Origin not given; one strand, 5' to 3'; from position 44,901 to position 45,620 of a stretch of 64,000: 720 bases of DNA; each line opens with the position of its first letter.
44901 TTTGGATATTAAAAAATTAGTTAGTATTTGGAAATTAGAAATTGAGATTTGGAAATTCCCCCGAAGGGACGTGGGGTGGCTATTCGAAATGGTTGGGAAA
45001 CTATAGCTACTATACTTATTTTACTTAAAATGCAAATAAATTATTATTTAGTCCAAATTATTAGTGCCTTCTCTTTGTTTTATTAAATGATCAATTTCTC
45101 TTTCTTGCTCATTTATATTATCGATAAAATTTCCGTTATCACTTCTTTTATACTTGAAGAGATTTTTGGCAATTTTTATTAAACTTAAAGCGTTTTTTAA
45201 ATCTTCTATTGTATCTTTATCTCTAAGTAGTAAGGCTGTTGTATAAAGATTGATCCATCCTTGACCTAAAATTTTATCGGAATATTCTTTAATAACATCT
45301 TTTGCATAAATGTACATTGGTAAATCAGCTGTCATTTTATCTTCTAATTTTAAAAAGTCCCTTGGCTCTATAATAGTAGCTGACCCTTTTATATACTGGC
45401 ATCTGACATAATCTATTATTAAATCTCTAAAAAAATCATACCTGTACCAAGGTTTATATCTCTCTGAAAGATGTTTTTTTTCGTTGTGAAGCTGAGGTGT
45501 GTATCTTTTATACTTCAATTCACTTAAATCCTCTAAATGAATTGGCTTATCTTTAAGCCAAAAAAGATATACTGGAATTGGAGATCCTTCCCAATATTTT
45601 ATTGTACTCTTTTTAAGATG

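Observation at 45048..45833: DUF4365-like PD-(D/E)xK-fold protein co-oriented with the helicase-nuclease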

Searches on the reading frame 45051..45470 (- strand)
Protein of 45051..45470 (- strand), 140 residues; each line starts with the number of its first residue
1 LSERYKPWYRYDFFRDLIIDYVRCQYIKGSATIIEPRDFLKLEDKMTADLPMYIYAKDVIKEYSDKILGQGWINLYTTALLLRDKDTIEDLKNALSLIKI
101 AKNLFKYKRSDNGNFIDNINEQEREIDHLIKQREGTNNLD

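Call 59: search_protein_representatives(alignment_id=A2)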
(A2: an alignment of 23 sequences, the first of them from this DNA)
Query: 23 sequences, 135 profile positions. Proteins with E-value up to 0.001 (for the whole library): 18; up to 1e-10: 14; up to 1e-30: 6. The best 18 are listed.
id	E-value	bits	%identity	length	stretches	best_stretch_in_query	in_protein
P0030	3.4e-39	150.0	-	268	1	2-133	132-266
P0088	9.0e-38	145.4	-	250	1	3-132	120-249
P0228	7.3e-36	139.2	-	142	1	2-130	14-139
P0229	1.5e-34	134.9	-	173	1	3-133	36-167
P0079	8.4e-32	126.0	-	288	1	1-127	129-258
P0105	1.1e-31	125.6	-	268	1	3-132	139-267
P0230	2.1e-27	111.8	-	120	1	18-133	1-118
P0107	1.2e-24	102.8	-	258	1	2-124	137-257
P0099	2.0e-23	98.9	-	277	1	2-132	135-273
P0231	7.1e-19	84.2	-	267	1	2-133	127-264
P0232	1.1e-16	77.1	-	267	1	3-134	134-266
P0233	2.6e-14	69.4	-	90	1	58-132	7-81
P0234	1.5e-11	60.4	-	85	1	62-134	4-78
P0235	1.8e-11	60.2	-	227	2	55-118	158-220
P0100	1.1e-10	57.7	-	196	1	1-39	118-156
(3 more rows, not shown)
